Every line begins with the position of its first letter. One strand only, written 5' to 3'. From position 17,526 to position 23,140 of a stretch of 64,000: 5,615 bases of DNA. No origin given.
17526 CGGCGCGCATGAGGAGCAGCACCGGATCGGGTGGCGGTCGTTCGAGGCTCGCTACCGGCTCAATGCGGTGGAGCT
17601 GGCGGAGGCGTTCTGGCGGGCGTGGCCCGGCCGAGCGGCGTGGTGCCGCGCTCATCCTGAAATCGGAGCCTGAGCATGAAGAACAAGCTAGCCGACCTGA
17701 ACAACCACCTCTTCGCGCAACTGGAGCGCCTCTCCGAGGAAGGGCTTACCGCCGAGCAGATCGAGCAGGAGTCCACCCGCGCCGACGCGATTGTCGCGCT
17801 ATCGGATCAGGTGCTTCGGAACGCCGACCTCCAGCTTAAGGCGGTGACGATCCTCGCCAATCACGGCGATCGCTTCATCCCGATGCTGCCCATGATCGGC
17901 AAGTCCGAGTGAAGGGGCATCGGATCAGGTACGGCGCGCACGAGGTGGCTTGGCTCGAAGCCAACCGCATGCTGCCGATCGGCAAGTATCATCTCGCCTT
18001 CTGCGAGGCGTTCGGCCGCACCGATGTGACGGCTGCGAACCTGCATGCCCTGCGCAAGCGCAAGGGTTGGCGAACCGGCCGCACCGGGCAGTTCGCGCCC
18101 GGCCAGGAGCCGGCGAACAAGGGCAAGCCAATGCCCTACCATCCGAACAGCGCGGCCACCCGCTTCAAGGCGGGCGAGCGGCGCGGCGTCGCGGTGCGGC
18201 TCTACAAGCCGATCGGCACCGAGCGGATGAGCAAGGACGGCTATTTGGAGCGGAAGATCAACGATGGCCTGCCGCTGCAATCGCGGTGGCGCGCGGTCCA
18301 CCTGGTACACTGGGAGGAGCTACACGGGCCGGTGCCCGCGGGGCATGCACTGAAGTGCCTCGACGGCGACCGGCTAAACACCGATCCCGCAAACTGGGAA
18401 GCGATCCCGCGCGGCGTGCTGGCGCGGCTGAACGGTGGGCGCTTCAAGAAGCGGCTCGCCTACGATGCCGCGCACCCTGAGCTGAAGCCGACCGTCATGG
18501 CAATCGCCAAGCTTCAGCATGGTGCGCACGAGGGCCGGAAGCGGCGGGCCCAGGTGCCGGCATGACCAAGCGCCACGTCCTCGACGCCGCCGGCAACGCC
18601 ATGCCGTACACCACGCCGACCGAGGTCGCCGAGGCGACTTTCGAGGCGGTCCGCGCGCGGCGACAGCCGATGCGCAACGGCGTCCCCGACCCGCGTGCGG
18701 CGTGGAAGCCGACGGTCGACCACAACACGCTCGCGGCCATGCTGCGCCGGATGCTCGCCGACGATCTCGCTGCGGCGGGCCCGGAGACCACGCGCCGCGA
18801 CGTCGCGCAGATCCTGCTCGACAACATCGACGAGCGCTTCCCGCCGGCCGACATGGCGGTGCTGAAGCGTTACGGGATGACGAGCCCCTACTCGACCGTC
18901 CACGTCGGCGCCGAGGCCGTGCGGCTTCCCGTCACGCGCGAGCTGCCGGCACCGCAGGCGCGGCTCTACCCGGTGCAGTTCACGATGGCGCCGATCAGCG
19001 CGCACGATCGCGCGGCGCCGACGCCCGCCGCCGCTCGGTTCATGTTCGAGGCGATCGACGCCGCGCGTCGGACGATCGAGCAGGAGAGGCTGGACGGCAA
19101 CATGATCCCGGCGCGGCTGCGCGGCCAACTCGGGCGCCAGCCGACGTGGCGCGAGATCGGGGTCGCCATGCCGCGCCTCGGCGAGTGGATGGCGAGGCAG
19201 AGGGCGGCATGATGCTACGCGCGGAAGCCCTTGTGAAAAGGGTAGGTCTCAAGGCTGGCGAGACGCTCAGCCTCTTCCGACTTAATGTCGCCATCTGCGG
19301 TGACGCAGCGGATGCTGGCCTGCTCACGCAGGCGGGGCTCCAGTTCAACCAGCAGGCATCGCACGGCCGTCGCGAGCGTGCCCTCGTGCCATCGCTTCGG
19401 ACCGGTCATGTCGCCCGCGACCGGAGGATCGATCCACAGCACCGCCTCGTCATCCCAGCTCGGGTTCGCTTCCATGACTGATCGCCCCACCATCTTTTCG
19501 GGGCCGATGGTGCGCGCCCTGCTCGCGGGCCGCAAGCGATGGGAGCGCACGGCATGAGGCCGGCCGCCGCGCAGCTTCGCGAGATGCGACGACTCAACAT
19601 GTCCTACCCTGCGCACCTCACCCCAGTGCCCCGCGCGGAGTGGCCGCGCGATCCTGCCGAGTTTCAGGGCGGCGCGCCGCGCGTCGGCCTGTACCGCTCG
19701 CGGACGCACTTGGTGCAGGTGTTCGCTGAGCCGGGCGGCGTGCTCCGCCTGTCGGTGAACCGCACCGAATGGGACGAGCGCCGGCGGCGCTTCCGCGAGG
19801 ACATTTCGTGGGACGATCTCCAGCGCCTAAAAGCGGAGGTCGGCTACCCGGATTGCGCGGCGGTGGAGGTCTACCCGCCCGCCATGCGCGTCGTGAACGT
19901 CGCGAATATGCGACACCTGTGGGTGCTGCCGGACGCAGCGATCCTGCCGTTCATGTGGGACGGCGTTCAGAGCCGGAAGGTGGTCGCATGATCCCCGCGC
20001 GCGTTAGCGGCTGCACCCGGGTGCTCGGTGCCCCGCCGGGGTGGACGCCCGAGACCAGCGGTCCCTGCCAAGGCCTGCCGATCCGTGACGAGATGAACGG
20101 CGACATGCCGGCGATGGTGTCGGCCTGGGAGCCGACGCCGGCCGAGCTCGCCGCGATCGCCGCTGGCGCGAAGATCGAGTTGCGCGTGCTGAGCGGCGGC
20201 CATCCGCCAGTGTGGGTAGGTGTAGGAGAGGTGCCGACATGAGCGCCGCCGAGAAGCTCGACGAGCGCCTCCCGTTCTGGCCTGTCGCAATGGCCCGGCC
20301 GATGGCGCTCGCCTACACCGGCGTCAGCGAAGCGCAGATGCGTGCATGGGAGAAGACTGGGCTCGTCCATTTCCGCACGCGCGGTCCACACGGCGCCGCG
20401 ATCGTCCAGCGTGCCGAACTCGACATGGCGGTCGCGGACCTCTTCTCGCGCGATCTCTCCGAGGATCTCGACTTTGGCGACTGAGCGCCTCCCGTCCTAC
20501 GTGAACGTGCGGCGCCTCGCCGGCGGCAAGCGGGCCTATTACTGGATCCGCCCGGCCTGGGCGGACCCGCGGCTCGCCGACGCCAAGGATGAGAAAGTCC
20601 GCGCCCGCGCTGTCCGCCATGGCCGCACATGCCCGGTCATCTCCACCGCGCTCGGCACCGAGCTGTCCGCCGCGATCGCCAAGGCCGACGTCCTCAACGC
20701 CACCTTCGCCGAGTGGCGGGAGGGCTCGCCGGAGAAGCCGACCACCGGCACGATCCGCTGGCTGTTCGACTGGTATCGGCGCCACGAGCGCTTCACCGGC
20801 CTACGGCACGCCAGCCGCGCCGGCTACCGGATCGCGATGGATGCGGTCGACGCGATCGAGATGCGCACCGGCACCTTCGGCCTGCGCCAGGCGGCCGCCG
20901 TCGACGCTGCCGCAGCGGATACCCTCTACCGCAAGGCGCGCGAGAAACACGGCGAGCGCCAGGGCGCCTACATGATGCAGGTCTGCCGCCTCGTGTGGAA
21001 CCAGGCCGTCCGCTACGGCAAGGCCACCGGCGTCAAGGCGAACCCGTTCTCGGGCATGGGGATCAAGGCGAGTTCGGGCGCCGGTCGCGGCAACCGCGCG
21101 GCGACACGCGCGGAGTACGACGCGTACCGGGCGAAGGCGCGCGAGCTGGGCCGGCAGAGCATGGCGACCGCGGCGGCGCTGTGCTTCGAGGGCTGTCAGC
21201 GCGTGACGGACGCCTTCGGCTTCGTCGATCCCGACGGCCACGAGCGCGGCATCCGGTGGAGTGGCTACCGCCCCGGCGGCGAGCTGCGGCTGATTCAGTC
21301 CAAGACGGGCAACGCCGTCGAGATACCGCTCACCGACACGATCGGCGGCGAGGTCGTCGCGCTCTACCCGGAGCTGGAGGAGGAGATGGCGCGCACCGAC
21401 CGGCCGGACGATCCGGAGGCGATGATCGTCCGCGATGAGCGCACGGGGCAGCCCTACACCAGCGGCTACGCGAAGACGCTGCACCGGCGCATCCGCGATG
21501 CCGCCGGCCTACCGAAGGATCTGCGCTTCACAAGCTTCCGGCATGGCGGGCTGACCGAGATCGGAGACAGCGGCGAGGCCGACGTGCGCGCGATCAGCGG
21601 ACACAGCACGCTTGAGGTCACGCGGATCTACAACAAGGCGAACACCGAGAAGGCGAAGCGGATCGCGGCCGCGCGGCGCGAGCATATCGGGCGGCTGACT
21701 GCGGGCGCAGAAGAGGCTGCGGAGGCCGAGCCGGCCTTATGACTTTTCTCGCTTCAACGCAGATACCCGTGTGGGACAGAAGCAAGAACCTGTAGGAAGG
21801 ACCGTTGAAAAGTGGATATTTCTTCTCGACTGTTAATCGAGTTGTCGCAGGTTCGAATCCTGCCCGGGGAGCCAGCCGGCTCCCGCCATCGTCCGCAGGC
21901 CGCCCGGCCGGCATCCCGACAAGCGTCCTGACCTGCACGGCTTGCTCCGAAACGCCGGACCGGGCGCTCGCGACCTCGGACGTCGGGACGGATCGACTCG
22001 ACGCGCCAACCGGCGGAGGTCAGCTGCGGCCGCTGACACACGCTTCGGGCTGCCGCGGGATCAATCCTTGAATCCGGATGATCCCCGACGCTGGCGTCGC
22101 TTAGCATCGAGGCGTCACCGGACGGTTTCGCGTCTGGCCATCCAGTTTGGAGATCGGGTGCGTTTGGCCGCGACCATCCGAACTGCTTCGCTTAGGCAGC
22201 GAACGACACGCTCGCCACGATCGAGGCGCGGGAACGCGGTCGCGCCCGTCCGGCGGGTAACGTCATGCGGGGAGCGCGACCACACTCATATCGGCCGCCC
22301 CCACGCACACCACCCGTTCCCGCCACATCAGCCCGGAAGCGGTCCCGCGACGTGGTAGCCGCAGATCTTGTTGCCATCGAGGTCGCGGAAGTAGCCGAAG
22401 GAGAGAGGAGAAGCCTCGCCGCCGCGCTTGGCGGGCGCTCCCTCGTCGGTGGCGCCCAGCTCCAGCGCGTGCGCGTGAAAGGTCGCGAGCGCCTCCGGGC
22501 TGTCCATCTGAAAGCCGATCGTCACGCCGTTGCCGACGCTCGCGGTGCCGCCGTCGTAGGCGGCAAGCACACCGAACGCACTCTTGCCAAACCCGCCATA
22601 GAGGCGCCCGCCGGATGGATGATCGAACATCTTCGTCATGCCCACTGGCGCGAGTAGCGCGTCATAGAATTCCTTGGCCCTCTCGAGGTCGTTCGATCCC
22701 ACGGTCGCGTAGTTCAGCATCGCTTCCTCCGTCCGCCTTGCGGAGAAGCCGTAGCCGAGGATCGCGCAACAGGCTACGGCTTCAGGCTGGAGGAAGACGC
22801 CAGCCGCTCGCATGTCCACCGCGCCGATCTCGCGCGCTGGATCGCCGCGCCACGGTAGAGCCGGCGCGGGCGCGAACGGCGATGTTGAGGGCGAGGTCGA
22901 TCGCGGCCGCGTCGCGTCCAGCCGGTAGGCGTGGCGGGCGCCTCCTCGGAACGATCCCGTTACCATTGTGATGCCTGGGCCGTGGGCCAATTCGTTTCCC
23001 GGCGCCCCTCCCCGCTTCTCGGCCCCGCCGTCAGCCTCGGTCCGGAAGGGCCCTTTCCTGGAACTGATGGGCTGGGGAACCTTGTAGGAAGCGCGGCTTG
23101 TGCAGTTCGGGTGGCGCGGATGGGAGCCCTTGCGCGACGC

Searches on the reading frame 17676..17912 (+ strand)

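Call 9: search_protein_families(library=pfam, proteins=[window:17676-17912:+], max_evalue=0.01)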
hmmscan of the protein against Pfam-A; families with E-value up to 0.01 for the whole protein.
window:17676-17912:+ (78 aa): 0 families

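Call 26: search_protein_families(library=phrogs, proteins=[window:17676-17912:+], max_evalue=0.1)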
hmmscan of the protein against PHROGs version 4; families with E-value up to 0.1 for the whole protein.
window:17676-17912:+ (78 aa): 2 families
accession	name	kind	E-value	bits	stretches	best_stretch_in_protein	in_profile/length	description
phrog_2044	-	DNA, RNA and nucleotide metabolism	3e-22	79.5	1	1-65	1-65/78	RNA polymerase beta subunit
phrog_22372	-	unknown function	0.055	14.6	1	14-54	7-45/53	-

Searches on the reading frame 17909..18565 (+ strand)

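Call 9: search_protein_families(library=pfam, proteins=[window:17909-18565:+], max_evalue=0.01)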
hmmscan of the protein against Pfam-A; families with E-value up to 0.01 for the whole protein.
window:17909-18565:+ (218 aa): 1 family
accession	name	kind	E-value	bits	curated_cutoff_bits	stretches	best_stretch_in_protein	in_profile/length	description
PF13392.12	HNH_3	-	7.6e-08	32.3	24.8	1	128-168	1-41/46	HNH endonuclease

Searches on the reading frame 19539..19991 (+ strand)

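Call 24: search_protein_families(library=pfam, proteins=[window:19539-19991:+], max_evalue=1)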
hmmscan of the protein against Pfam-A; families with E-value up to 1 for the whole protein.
window:19539-19991:+ (150 aa): 1 family
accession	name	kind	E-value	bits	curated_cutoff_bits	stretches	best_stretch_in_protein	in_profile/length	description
PF24746.1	DUF7694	-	6.2e-18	64.8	27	1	67-132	8-66/66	Domain of unknown function (DUF7694)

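Call 26: search_protein_families(library=phrogs, proteins=[window:19539-19991:+], max_evalue=0.1)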
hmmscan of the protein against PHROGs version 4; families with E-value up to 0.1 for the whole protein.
window:19539-19991:+ (150 aa): 2 families
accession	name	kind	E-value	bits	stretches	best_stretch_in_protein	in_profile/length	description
phrog_7839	-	unknown function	7.2e-22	78.9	1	25-140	33-131/136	-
phrog_7967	-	unknown function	0.05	13.4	1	13-96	203-286/329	-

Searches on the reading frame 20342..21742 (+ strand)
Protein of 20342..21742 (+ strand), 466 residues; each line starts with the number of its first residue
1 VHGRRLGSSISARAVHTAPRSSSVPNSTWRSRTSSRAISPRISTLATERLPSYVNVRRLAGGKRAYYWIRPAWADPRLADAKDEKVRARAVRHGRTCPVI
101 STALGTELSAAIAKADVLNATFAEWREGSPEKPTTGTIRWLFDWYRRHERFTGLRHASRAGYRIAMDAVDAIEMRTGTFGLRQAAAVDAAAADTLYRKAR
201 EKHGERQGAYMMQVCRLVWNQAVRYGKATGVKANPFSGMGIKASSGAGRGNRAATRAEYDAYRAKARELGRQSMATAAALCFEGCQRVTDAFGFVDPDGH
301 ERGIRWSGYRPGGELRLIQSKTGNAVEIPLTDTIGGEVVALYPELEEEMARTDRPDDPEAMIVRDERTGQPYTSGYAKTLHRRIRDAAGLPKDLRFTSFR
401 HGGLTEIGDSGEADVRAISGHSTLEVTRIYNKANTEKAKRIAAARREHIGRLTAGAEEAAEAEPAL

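Call 24: search_protein_families(library=pfam, proteins=[window:20342-21742:+], max_evalue=1)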
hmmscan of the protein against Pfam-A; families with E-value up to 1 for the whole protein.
window:20342-21742:+ (466 aa): 1 family
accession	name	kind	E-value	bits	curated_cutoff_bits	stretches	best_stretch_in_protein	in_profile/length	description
PF00589.27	Phage_integrase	-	1.5e-07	31.8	27.1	1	313-436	54-171/172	Phage integrase family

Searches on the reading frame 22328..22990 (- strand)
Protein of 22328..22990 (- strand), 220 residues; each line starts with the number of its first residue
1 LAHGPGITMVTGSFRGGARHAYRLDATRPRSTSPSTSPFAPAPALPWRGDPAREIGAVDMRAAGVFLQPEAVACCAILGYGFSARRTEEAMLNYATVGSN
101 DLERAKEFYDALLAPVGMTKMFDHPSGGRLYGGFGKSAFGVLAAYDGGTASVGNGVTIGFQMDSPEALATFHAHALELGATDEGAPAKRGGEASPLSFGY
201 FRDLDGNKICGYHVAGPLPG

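Call 24: search_protein_families(library=pfam, proteins=[window:22328-22990:-], max_evalue=1)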
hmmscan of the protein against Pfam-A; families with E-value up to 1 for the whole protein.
window:22328-22990:- (220 aa): 2 families
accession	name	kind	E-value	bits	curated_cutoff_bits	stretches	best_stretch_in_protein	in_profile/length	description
PF00903.31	Glyoxalase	-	0.002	19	20.6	1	92-209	2-119/121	Glyoxalase/Bleomycin resistance protein/Dioxygenase superfamily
PF18029.7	Glyoxalase_6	-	0.021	15.9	23.6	1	99-210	6-104/106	Glyoxalase-like domain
